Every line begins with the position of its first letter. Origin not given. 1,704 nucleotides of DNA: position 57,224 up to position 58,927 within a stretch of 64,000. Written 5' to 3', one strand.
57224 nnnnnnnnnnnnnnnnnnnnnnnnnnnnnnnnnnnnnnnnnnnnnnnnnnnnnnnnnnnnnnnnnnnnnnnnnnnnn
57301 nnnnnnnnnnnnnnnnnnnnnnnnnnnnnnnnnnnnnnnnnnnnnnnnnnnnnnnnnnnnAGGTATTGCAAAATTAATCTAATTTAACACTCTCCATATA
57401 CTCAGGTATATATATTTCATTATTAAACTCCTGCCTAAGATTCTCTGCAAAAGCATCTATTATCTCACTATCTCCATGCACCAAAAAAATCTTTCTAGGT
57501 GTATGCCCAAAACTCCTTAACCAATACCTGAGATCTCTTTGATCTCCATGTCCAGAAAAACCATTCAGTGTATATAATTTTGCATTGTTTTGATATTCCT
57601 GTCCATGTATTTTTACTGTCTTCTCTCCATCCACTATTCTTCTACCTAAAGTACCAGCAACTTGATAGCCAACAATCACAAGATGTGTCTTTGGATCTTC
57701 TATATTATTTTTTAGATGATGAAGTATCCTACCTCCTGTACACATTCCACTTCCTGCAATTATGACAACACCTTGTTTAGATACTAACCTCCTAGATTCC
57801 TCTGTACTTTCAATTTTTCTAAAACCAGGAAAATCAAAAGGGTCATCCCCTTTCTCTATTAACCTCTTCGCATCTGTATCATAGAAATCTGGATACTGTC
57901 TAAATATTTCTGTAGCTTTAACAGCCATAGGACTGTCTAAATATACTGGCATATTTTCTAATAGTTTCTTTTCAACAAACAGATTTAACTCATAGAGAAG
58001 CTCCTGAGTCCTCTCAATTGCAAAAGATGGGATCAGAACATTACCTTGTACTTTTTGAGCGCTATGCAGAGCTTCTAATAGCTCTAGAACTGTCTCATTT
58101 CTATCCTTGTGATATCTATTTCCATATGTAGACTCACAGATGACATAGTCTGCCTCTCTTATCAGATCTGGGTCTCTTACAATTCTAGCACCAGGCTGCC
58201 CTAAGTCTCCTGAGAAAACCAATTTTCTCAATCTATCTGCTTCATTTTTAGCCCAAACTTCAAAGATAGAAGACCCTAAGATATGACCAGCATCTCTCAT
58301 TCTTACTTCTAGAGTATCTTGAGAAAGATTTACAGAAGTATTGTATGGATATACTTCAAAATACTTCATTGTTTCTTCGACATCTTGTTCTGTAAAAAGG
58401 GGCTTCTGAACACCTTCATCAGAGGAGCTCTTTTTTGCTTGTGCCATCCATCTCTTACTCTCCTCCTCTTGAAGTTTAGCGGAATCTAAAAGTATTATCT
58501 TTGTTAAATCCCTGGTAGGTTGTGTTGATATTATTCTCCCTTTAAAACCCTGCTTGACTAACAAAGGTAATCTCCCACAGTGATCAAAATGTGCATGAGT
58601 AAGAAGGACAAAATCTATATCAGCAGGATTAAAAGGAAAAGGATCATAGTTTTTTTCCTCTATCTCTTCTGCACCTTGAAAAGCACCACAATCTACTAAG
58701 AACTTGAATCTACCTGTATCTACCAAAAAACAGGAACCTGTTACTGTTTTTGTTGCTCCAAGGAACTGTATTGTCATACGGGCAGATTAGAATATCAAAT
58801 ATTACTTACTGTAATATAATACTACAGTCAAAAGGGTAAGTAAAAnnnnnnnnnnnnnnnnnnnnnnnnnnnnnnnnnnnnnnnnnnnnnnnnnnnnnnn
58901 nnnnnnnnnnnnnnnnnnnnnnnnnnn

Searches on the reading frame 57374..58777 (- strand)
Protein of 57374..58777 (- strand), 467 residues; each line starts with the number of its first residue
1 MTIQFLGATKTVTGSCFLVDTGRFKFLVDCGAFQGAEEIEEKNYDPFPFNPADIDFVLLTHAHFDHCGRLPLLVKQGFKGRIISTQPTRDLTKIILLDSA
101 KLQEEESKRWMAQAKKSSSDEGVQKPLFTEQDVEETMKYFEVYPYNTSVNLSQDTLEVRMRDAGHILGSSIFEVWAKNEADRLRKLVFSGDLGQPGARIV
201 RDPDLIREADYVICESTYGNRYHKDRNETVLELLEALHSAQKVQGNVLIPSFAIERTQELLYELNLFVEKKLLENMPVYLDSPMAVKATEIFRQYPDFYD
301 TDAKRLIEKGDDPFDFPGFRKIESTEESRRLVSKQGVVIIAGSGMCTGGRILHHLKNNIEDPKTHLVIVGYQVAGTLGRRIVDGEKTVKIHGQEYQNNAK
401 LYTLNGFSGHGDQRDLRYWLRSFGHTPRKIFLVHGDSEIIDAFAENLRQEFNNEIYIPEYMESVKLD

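Call 3: search_protein_families(library=ncbifam, proteins=[window:57374-58777:-], max_evalue=0.001)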
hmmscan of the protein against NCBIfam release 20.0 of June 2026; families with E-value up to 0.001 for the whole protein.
window:57374-58777:- (467 aa): 14 families
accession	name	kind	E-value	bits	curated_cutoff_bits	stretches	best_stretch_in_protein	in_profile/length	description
NF045584.1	cas14_MBL_CASP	equivalog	2.6e-132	442.2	800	1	1-455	1-434/612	type VII CRISPR-associated protein Cas14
TIGR03675.1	arCOG00543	equivalog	1.6e-98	330.6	580.2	1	2-466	176-630/631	beta-CASP ribonuclease aCPSF1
NF033105.1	bla_subclass_B3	equivalog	2.9e-09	36.6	240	1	15-75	24-83/257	subclass B3 metallo-beta-lactamase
TIGR04122.1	Xnuc_lig_assoc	equivalog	8.9e-09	34.6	325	1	148-272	70-190/326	ligase-associated DNA damage response exonuclease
NF000801.0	PRK00055.1-3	equivalog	2.1e-05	23.7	252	0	15-76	21-77/307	ribonuclease Z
NF012229.1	bla_class_B_core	domain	5.4e-05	23.4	100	1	9-92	10-88/139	metallo-beta-lactamase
NF000469.2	CAR_gen_B3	exception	0.00014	21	500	1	46-85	105-143/311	CAR family subclass B3 metallo-beta-lactamase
TIGR02651.1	RNase_Z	equivalog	0.00017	20.8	292.95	0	18-79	22-78/302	ribonuclease Z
NF041851.1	cyc_nuc_deg_phdiest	equivalog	0.00018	21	400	0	131-244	107-212/253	cyclic nucleotide-degrading phosphodiesterase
NF041257.1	GntH_guanitoxin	equivalog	0.00021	20.3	333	1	1-80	13-95/374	guanitoxin biosynthesis MBL fold metallo-hydrolase GntH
NF000427.2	blaCAU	exception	0.00023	20.5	500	1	15-73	27-85/262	CAU/MBL1b family subclass B3 metallo-beta-lactamase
NF000457.2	blaPEDO-1_fam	exception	0.00027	20.5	550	1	13-71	51-108/286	PEDO-1 family subclass B3 metallo-beta-lactamase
NF033184.1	B3_Acin_new1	exception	0.00033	19.8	580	1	15-86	50-119/283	putative subclass B3 metallo-beta-lactamase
NF033185.1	B3_Acin_new2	exception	0.0009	18.5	625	0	14-75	52-111/285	putative subclass B3 metallo-beta-lactamase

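Call 4: search_protein_families(library=pfam, proteins=[window:57374-58777:-], max_evalue=0.001)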
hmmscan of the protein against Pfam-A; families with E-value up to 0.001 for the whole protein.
window:57374-58777:- (467 aa): 5 families
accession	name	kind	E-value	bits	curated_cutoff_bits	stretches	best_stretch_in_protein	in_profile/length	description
PF10996.14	Beta-Casp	-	3.1e-40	137.9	27.7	1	257-381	1-120/120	Beta-Casp domain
PF07521.17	RMMBL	-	1.5e-16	60.5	21.6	1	398-458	5-63/63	Zn-dependent metallo-hydrolase RNA specificity domain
PF00753.33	Lactamase_B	-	1.7e-14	54.7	22.7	1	13-85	5-75/196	Metallo-beta-lactamase superfamily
PF16661.11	Lactamase_B_6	-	1.3e-10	41.4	27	1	19-178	2-153/193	Metallo-beta-lactamase superfamily domain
PF12706.13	Lactamase_B_2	-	6e-07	29.7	27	1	45-78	20-53/200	Beta-lactamase superfamily domain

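Call 72: search_solved_structures(query=window:57374-58777:-, max_evalue=1e-10)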
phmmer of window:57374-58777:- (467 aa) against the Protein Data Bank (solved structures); distinct sequences matched with E-value up to 1e-10: 26.
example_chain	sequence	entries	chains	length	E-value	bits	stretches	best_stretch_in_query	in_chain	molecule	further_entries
2dkf_A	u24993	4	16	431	1.7e-86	294.2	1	4-447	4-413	metallo-beta-lactamase superfamily protein | Ribonuclease TTHA0252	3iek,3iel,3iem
3idz_A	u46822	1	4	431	6e-86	292.4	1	4-447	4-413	Ribonuclease TTHA0252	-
3ie0_A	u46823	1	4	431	1.1e-85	291.4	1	4-447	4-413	Ribonuclease TTHA0252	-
3ie2_A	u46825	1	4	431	3.6e-85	289.8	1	4-445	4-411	Ribonuclease TTHA0252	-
3ie1_A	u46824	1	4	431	4e-85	289.6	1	4-447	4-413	Ribonuclease TTHA0252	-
3a4y_A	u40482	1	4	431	4.1e-85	289.6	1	4-447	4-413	Ribonuclease TTHA0252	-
2xr1_A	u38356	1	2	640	2e-64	221.4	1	3-454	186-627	CLEAVAGE AND POLYADENYLATION SPECIFICITY FACTOR 100 KD SUBUNIT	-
8yhd_H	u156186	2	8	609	8.3e-64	219.4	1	3-447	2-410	a protein | Cas14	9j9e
8yhe_H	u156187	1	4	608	2.9e-62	214.3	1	3-447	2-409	protein structure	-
21bh_H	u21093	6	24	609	2.2e-61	211.4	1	3-447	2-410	a protein | Protein structure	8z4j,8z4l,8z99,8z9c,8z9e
2ycb_A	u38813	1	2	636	8.3e-60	206.2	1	6-466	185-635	CLEAVAGE AND POLYADENYLATION SPECIFICITY FACTOR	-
3af5_A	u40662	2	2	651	2.9e-53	184.6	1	6-466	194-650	Putative uncharacterized protein PH1404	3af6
9bct_J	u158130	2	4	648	4.4e-51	177.4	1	4-466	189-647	Transcription termination factor FttA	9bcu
2i7t_A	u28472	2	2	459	2.5e-41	145.3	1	3-458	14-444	Cleavage and polyadenylation specificity factor 73 kDa subunit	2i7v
6m8q_A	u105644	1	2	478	3e-41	145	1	3-458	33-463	Cleavage and polyadenylation specificity factor subunit 3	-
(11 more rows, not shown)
